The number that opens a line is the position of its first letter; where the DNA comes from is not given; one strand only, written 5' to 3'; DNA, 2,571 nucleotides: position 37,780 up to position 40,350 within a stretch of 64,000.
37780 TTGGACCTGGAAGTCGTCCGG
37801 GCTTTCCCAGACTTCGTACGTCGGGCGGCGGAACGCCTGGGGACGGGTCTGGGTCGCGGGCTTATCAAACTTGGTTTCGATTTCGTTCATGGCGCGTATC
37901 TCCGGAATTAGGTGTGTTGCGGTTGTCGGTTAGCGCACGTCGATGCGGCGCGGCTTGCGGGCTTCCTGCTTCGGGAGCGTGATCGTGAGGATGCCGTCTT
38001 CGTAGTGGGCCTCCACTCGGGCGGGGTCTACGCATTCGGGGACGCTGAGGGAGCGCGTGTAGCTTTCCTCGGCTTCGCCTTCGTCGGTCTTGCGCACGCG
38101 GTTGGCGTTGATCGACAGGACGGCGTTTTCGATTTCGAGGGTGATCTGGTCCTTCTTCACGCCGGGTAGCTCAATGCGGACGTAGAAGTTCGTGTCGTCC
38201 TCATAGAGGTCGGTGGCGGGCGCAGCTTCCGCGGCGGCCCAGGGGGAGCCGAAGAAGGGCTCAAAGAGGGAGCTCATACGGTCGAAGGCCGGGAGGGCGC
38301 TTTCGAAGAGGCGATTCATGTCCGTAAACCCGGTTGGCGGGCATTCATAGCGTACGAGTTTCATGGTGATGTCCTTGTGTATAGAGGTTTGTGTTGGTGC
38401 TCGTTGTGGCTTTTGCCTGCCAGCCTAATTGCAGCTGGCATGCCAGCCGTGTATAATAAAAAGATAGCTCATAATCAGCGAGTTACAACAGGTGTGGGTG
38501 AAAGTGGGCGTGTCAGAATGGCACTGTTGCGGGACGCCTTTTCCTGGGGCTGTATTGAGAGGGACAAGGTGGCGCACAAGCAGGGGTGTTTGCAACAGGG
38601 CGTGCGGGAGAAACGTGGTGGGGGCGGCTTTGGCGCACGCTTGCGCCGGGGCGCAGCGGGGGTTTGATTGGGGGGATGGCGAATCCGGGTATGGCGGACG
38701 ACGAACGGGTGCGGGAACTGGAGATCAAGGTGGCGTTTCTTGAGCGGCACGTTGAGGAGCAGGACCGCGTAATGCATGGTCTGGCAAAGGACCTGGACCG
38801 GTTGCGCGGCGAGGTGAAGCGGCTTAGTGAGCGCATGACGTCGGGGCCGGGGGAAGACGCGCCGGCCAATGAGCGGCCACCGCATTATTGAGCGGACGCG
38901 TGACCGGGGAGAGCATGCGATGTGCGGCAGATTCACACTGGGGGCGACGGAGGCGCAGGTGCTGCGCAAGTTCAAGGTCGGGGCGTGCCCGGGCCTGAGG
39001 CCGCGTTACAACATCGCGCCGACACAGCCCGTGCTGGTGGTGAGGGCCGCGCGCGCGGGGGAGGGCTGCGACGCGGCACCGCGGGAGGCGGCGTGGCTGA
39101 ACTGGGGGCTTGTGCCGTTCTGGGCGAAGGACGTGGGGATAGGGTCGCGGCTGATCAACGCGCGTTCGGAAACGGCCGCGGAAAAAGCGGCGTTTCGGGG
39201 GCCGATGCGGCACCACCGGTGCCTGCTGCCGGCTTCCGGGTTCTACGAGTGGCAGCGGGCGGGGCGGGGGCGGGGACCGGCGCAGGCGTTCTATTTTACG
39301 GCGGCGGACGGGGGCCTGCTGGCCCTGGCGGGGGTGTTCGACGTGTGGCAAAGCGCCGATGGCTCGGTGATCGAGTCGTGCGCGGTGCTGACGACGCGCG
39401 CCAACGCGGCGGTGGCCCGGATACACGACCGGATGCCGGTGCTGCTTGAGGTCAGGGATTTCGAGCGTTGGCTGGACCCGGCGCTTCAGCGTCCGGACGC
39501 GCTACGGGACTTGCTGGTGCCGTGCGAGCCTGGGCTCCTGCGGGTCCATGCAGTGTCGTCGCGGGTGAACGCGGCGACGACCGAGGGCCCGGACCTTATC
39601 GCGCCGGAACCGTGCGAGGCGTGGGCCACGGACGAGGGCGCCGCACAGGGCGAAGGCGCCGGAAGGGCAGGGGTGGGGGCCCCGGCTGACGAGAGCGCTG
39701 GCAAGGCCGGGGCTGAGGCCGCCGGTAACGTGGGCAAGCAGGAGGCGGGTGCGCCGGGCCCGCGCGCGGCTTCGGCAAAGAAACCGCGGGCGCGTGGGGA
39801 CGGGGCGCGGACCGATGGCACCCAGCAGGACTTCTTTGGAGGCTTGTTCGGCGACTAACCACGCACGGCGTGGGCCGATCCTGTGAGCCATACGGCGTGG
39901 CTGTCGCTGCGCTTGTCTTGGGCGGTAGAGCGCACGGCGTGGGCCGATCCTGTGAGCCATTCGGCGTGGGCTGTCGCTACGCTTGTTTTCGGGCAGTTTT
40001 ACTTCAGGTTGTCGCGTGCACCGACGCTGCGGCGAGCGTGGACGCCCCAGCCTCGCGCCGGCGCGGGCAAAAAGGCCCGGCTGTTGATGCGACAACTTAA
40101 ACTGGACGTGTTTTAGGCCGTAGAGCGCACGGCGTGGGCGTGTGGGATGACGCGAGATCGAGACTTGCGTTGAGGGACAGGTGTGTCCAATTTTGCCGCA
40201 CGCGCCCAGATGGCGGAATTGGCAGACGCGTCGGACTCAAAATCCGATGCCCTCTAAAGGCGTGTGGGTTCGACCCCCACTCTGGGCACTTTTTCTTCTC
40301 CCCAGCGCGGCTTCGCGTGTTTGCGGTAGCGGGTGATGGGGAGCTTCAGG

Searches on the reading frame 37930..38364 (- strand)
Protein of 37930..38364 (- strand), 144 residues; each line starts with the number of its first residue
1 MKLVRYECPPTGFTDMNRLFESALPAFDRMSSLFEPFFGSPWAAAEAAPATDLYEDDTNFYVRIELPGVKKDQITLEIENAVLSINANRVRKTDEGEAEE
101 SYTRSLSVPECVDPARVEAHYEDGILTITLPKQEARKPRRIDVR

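Call 39: search_protein_families(library=pfam, proteins=[window:37930-38364:-], max_evalue=0.00001)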
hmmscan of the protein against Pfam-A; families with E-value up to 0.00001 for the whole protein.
window:37930-38364:- (144 aa): 2 families
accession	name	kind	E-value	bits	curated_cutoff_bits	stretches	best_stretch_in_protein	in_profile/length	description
PF00011.27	HSP20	-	5e-19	68.7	20.8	1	54-143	3-101/102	Hsp20/alpha crystallin family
PF17886.7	ArsA_HSP20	-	4.6e-06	26.5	22.5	0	57-129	1-62/63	HSP20-like domain found in ArsA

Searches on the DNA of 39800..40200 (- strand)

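Call 62: search_rna_families(source=window, start=39800, end=40200, threshold=evalue, max_evalue=1)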
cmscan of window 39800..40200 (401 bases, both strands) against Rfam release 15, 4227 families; matches with E-value up to 1: 0.
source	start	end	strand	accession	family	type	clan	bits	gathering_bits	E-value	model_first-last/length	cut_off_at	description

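Call 86: search_dna_similar(query=window:39989-40115:-, collection=plasmids, mode=distant, max_evalue=0.01, max_rows=10)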
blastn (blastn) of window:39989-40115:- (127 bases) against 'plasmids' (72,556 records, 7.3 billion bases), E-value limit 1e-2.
No match.
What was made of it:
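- Tried and rejected: blastn of c4 against plasmids: no match (call 86).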

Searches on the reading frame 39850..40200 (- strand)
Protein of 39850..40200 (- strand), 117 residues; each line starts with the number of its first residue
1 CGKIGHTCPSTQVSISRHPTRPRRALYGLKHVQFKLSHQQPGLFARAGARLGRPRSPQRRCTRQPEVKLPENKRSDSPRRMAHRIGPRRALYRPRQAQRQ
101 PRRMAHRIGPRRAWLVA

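Call 77: search_protein_representatives(protein=window:39850-40200:-)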
Query: 117 residues. Proteins with E-value up to 0.001 (for the whole library): 0; up to 1e-10: 0; up to 1e-30: 0. The best 0 are listed.
